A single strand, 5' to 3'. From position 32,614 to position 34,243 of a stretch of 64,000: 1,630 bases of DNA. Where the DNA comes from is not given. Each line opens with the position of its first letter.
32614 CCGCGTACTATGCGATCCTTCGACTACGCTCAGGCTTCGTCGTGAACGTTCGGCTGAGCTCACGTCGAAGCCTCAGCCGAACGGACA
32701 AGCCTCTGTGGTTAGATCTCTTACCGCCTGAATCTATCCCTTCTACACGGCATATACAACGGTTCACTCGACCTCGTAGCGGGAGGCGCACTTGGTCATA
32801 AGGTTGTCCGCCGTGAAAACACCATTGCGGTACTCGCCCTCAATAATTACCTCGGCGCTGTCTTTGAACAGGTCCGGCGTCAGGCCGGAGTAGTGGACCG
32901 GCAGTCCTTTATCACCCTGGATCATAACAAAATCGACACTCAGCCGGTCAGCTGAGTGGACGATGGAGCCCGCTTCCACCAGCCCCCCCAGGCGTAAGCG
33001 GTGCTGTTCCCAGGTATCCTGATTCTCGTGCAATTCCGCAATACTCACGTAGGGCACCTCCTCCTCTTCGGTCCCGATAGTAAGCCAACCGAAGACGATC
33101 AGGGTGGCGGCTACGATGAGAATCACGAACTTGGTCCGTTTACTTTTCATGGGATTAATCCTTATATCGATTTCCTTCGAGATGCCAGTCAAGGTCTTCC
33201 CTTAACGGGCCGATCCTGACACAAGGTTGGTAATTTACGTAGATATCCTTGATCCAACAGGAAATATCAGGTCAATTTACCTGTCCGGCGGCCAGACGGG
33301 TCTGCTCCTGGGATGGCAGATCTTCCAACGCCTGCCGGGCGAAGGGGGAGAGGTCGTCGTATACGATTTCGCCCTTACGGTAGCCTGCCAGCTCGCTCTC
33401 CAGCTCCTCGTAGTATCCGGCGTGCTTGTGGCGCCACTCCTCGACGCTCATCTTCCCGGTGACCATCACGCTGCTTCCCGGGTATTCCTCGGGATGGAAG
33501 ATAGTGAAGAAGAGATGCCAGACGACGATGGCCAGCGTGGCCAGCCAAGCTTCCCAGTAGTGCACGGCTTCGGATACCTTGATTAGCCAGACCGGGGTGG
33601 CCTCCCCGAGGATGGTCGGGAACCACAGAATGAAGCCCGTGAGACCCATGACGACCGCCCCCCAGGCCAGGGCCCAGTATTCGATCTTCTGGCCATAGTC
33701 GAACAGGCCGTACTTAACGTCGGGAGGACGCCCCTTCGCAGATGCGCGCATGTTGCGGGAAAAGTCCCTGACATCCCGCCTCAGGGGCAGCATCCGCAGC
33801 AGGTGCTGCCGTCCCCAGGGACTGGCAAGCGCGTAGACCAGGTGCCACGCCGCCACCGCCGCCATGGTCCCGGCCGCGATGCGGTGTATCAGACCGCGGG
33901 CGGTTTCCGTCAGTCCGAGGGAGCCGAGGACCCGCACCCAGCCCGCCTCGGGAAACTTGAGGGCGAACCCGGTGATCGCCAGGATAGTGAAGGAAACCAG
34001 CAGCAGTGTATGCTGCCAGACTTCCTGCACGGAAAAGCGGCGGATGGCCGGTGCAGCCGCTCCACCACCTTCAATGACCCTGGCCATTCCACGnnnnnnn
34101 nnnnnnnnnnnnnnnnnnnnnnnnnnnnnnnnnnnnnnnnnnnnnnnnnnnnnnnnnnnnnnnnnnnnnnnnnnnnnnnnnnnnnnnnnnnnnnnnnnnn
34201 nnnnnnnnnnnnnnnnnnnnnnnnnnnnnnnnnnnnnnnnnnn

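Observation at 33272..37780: Two tandem giant multiheme-c / diheme-b fusion proteins (17 and 11 hemes)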

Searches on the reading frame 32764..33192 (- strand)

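Call 5: search_protein_families(library=ncbifam, proteins=[window:32764-33192:-], max_evalue=0.01)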
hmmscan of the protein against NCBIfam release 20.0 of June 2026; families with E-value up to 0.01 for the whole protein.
window:32764-33192:- (142 aa): 8 families
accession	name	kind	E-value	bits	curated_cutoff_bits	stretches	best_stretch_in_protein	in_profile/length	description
NF009727.0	PRK13254.1-1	equivalog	2e-25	89.2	126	1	16-141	3-129/144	cytochrome c maturation protein CcmE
NF009729.0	PRK13254.1-3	equivalog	5.7e-20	71.5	171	1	14-139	3-128/155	cytochrome c maturation protein CcmE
NF009731.0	PRK13254.1-5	equivalog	8.2e-20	71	152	1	17-139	5-126/155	cytochrome c maturation protein CcmE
NF009637.0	PRK13159.1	equivalog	3.9e-19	69.2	247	1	13-139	2-127/156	cytochrome c maturation protein CcmE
NF009728.0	PRK13254.1-2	equivalog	1.7e-17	63.7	221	1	13-139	2-127/153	cytochrome c maturation protein CcmE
NF009730.0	PRK13254.1-4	equivalog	6.3e-13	49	310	1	20-139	29-147/165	cytochrome c maturation protein CcmE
NF009638.0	PRK13165.1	equivalog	9.7e-11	41.4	186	1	63-135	57-130/161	cytochrome c maturation protein CcmE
NF009635.0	PRK13150.1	equivalog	4.6e-10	39.5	264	1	63-133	57-128/159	cytochrome c maturation protein CcmE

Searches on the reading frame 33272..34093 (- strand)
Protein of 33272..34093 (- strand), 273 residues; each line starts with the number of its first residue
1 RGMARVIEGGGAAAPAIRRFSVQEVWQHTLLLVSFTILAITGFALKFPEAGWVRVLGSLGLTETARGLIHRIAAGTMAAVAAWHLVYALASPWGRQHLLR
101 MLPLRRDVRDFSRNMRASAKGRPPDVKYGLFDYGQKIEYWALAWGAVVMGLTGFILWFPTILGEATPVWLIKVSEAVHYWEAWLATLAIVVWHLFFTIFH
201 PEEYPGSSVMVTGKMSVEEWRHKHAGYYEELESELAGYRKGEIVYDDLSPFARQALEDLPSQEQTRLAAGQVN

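Call 8: search_solved_structures(query=window:33272-34093:-, max_evalue=1, show_alignments=2)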
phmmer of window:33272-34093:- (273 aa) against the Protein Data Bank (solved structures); distinct sequences matched with E-value up to 1: 2.
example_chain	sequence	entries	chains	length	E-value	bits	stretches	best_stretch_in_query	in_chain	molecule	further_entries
1kqf_C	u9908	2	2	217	3.1e-05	26.6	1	28-234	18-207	FORMATE DEHYDROGENASE, NITRATE-INDUCIBLE, CYTOCHROME B556(FDN) SUBUNIT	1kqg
1x1e_A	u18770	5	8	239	0.067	15.7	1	21-97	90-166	2-deoxy-D-gluconate 3-dehydrogenase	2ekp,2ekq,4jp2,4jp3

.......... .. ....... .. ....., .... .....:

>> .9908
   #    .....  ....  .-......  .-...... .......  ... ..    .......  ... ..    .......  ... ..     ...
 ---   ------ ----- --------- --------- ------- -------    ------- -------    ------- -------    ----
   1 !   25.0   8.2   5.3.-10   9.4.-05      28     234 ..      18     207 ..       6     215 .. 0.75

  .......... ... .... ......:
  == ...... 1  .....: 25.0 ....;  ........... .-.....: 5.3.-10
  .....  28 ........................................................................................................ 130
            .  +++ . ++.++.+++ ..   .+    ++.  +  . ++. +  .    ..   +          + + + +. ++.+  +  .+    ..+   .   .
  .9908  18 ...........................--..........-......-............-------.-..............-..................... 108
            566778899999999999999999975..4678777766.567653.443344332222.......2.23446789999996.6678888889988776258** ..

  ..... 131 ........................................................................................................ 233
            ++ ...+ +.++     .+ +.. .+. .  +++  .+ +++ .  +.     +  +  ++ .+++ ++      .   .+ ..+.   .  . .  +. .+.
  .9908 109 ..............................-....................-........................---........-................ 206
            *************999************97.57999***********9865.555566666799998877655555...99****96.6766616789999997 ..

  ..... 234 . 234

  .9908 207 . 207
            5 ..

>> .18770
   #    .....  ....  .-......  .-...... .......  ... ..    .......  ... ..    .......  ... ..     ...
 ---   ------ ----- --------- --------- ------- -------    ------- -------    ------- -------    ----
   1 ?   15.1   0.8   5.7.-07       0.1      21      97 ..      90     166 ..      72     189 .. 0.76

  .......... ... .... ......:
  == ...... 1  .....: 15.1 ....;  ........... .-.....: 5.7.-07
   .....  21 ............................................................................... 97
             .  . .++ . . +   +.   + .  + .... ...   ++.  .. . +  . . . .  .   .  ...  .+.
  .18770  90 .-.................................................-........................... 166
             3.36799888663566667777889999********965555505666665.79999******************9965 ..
